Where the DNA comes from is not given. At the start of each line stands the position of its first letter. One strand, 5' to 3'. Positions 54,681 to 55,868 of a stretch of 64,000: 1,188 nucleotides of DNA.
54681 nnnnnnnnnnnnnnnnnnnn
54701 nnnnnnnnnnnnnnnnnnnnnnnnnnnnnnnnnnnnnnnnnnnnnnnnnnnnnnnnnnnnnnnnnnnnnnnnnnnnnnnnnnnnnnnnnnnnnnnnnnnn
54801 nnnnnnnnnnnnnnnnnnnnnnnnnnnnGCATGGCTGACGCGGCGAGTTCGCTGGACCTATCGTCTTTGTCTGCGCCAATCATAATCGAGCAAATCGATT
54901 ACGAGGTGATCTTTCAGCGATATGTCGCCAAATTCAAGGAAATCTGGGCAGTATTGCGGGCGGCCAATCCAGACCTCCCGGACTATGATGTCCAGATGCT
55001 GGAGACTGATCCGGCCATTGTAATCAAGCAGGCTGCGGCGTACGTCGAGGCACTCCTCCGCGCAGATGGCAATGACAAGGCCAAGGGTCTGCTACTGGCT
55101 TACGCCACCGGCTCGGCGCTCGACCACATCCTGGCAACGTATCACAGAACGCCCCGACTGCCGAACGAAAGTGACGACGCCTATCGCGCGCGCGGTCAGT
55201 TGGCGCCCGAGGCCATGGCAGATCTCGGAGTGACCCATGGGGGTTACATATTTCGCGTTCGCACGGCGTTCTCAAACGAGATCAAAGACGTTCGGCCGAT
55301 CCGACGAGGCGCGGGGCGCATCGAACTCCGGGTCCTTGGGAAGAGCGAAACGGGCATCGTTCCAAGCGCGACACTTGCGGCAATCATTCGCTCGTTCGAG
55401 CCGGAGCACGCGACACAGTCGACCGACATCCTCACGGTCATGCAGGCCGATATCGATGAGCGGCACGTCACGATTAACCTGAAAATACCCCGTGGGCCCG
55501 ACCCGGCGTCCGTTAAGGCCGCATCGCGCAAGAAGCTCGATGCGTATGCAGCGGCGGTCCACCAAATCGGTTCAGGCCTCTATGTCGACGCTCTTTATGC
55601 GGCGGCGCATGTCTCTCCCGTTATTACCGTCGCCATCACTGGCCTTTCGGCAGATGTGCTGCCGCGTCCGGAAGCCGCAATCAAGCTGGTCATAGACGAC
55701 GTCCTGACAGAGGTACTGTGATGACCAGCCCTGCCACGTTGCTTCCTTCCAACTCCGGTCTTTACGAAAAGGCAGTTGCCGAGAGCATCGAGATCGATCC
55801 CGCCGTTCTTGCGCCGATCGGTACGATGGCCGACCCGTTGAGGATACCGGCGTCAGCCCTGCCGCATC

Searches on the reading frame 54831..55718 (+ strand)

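Call 15: search_protein_families(library=pfam, proteins=[window:54831-55718:+], max_evalue=0.01)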
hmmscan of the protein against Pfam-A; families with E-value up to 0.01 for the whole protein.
window:54831-55718:+ (296 aa): 1 family
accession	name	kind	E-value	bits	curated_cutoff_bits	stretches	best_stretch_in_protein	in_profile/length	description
PF04865.19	Baseplate_J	-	1.6e-07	31.4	21.1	1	112-257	112-254/255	Baseplate J-like protein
